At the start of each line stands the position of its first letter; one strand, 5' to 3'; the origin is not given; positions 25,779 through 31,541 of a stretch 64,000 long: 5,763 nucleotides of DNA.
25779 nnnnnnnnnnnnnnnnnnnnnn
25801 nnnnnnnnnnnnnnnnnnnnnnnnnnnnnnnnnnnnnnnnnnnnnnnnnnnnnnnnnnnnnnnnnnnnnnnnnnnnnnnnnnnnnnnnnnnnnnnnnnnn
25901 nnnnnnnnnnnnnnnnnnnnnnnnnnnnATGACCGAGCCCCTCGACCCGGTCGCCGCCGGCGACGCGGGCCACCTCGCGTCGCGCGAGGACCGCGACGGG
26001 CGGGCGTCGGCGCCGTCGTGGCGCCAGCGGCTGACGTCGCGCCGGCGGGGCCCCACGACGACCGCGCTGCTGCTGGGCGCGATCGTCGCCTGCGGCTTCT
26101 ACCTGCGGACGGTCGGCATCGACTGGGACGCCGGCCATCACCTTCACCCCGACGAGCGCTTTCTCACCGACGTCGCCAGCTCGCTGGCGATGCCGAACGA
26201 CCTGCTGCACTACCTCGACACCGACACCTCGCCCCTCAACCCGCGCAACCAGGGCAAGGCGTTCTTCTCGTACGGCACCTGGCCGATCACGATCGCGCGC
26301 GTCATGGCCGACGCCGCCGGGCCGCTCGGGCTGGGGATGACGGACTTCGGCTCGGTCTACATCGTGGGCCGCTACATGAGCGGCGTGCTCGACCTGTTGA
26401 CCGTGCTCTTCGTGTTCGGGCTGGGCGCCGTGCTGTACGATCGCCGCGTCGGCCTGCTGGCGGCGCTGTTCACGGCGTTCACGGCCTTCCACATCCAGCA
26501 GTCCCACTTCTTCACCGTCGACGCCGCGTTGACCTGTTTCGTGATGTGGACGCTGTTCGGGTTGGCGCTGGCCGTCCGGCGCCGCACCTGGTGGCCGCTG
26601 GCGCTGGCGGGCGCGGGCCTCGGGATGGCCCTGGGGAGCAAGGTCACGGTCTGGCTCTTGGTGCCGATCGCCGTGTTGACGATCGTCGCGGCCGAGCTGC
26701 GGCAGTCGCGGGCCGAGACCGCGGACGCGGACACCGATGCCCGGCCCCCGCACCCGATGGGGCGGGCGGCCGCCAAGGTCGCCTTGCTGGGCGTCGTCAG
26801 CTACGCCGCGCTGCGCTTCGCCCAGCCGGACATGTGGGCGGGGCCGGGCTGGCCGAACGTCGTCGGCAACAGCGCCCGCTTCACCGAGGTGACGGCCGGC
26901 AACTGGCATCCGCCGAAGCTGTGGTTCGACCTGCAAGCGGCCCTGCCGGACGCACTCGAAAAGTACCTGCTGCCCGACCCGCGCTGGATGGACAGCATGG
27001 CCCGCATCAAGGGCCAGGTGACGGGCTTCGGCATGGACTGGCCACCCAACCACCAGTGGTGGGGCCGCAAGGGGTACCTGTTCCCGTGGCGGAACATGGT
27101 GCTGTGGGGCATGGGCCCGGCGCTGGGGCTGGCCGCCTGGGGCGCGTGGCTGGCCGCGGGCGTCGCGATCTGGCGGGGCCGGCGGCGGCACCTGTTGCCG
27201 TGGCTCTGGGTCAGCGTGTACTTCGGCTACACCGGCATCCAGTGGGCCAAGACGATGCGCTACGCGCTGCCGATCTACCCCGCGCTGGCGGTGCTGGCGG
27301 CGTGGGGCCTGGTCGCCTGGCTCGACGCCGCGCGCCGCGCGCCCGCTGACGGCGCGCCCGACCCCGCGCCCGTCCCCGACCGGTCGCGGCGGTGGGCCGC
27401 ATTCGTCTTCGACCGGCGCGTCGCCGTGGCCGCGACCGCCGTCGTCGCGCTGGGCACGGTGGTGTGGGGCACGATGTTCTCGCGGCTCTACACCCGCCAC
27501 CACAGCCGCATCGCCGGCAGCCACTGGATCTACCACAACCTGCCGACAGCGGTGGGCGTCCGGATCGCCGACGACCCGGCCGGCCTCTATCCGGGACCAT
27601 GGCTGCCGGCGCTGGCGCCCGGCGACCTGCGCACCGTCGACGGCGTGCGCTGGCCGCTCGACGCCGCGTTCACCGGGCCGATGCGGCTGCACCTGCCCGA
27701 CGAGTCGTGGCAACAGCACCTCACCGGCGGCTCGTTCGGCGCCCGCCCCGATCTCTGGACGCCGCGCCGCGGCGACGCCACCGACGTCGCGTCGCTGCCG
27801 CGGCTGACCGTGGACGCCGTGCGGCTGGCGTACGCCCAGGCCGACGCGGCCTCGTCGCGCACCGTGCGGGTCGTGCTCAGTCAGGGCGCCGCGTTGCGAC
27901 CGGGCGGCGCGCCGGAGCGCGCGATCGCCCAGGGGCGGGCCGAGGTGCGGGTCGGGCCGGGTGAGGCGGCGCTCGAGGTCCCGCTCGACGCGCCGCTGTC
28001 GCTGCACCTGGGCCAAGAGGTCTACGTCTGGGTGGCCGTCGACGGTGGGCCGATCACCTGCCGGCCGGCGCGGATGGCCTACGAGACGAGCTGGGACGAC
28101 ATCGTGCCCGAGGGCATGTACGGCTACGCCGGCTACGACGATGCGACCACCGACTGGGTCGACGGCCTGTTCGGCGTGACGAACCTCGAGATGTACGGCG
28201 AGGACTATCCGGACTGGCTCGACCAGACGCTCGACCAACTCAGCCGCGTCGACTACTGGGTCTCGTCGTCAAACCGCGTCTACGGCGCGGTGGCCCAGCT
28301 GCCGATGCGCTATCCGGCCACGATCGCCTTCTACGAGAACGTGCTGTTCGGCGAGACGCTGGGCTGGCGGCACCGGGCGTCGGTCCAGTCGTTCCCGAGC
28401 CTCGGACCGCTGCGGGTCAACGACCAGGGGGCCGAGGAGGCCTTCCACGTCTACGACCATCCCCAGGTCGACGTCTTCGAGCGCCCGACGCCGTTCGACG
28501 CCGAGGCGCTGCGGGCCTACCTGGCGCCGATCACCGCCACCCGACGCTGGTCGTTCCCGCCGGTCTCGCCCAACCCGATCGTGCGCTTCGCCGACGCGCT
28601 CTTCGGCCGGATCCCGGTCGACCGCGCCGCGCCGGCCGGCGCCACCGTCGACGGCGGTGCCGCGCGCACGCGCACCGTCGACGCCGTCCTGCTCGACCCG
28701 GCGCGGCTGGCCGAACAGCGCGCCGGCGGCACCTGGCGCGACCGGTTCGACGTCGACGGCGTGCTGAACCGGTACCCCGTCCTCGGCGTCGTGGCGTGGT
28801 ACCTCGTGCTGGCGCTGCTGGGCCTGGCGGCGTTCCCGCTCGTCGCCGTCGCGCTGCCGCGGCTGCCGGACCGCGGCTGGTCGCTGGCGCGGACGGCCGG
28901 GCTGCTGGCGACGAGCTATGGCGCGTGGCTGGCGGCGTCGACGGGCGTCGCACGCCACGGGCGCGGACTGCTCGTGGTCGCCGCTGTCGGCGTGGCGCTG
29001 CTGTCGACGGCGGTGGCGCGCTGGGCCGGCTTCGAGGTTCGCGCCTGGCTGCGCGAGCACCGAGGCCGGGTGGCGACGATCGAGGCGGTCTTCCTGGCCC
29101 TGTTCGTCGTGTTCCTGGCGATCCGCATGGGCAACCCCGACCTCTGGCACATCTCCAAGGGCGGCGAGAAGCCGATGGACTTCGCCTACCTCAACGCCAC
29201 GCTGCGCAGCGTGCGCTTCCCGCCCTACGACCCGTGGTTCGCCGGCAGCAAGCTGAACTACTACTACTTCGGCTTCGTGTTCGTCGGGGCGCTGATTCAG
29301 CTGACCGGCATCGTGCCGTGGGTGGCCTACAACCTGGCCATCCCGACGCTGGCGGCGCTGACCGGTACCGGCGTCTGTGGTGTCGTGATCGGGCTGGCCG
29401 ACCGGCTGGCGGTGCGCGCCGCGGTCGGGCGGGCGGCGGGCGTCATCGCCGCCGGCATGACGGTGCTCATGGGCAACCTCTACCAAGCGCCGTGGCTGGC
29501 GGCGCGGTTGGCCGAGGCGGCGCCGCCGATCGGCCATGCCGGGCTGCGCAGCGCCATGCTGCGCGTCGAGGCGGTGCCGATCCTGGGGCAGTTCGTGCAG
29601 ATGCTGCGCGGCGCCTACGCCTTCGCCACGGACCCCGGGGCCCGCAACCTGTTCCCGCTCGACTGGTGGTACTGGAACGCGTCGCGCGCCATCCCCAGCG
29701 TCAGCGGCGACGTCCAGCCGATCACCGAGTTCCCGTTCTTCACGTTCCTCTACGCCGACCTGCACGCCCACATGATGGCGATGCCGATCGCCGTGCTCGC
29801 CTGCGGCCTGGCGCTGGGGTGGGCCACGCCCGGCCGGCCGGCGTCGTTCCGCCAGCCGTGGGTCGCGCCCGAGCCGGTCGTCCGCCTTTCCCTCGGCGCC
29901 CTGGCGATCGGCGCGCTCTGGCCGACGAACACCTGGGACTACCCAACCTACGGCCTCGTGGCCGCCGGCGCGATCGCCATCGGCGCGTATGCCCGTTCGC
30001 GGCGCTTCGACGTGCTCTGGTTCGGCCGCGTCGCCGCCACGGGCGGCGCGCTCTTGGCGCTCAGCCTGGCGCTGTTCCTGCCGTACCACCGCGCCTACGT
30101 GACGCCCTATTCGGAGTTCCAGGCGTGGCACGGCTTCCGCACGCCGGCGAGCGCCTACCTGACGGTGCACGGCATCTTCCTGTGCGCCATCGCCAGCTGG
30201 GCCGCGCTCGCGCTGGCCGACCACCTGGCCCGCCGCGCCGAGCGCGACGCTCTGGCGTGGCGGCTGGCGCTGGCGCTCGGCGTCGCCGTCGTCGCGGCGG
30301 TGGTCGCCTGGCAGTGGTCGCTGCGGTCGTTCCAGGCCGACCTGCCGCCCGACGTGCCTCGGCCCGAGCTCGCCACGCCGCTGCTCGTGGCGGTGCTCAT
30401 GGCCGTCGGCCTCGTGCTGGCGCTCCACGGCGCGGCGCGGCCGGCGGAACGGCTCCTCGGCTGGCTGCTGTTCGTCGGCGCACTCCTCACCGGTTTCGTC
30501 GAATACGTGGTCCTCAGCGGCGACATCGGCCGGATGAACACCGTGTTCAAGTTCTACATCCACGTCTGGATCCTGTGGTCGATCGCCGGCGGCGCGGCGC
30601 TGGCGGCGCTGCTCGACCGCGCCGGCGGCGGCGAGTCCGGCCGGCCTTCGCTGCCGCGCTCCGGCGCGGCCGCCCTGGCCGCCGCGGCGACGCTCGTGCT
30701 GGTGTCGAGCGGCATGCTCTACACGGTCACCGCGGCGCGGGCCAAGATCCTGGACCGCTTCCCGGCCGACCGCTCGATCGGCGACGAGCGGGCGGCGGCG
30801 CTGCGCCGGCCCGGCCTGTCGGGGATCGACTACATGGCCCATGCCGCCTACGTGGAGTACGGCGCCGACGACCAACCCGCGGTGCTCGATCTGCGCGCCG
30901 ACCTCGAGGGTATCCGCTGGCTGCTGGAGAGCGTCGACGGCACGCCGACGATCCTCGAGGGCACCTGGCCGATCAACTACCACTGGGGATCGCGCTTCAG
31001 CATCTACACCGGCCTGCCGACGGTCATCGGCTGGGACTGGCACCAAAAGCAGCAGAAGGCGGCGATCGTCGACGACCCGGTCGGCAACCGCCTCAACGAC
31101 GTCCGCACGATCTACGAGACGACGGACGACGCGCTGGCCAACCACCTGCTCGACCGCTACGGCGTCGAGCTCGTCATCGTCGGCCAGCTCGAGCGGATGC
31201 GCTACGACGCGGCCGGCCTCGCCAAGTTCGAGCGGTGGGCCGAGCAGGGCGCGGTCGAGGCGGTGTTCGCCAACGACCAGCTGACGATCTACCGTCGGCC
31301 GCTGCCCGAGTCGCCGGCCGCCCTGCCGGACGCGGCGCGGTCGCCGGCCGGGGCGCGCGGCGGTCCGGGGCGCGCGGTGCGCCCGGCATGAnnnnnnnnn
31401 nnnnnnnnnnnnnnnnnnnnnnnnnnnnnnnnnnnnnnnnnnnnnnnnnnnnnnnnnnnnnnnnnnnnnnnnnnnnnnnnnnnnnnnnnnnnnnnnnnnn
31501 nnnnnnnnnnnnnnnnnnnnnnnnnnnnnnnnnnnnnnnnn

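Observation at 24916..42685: Candidate protein O-glycosylation system: four giant GT-C membrane glycosyltransferases, a coupled methyltransferase and a Wzy_C/PglL-like fusion, next to PT-linker substrates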

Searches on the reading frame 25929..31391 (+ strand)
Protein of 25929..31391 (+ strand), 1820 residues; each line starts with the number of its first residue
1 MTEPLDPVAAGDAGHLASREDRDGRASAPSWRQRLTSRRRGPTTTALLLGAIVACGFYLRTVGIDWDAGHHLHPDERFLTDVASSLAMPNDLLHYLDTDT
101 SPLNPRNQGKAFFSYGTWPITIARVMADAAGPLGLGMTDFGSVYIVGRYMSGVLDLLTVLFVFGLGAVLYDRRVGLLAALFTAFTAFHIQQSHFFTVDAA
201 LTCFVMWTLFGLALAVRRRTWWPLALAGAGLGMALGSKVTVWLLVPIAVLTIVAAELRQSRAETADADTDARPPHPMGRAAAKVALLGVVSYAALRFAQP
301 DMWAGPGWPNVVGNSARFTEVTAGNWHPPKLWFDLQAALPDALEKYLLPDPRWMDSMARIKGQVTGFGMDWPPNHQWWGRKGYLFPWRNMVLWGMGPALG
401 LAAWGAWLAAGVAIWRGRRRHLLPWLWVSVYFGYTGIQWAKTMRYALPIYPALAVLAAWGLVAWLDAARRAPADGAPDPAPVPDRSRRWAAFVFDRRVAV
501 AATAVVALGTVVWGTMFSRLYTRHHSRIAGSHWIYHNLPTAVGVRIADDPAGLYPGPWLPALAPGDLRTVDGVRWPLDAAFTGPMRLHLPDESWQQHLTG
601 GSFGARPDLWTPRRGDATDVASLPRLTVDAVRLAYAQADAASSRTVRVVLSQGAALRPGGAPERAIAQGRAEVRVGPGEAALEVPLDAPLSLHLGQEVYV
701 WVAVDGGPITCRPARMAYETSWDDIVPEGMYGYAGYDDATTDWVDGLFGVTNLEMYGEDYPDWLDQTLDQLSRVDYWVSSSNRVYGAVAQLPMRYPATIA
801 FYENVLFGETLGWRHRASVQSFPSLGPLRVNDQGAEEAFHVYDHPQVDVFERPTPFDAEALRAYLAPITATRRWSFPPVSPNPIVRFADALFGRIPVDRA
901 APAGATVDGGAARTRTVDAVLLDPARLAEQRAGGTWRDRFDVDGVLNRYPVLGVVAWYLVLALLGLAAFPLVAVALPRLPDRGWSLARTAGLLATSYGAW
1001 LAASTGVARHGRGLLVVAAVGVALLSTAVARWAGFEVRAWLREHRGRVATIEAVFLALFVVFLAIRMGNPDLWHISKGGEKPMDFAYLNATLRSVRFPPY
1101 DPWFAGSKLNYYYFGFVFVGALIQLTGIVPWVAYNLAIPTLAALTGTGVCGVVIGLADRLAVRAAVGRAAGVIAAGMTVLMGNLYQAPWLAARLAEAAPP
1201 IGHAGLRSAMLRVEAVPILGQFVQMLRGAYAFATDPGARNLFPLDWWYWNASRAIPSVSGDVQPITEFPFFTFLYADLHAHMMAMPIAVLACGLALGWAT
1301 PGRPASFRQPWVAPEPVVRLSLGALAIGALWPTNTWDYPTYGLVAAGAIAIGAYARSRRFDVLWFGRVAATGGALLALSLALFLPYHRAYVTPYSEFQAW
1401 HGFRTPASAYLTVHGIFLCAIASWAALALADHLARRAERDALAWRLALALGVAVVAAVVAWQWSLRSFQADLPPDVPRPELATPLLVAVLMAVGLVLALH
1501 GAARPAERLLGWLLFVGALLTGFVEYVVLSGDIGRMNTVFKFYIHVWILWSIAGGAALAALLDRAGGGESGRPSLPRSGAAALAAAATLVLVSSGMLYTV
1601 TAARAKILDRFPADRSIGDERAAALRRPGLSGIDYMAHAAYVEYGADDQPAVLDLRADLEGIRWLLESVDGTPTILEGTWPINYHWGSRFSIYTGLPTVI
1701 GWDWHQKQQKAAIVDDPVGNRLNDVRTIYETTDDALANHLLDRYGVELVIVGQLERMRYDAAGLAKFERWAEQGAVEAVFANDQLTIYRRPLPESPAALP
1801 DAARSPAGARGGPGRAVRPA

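Call 10: search_protein_families(library=pfam, proteins=[window:25929-31391:+], max_evalue=0.01)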
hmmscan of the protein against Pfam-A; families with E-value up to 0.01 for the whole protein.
window:25929-31391:+ (1820 aa): 3 families
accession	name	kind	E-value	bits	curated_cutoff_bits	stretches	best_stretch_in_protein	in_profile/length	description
PF10060.15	DUF2298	-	2.8e-104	350.2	27.8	1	996-1550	3-488/488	Uncharacterized membrane protein (DUF2298)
PF13231.12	PMT_2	-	5.1e-12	46.7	26.1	1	140-256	17-133/160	Dolichyl-phosphate-mannose-protein mannosyltransferase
PF02366.24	PMT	-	1.5e-07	31.7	22.7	1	154-254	92-199/245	Dolichyl-phosphate-mannose-protein mannosyltransferase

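Call 11: search_protein_families(library=ncbifam, proteins=[window:25929-31391:+], max_evalue=0.01)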
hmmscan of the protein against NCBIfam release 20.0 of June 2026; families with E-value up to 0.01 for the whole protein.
window:25929-31391:+ (1820 aa): 2 families
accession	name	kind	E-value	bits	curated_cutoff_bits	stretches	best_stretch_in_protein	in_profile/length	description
TIGR03662.1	Chlor_Arch_YYY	subfamily_domain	9.2e-150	500.6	300.25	1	952-1789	3-725/727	chlor_Arch_YYY domain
TIGR04154.1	archaeo_STT3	subfamily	0.0022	16.4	450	1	124-198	75-150/831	oligosaccharyl transferase, archaeosortase A system-associated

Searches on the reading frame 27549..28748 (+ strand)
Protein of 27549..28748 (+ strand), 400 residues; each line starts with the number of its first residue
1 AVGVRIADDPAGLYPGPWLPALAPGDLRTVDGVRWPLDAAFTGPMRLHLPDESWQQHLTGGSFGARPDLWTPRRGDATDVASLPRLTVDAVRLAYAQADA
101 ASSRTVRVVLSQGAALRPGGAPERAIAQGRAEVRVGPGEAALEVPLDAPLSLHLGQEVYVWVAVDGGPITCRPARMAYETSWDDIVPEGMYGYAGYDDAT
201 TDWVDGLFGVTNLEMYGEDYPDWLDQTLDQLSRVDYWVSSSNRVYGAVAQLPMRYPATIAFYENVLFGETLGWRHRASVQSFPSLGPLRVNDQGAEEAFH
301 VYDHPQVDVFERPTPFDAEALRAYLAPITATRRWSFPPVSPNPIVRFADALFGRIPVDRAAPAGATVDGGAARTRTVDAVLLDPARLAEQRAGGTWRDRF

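Call 77: search_protein_families(library=pfam, proteins=[window:27549-28748:+], max_evalue=10)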
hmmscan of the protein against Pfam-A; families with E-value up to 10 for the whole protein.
window:27549-28748:+ (400 aa): 0 families
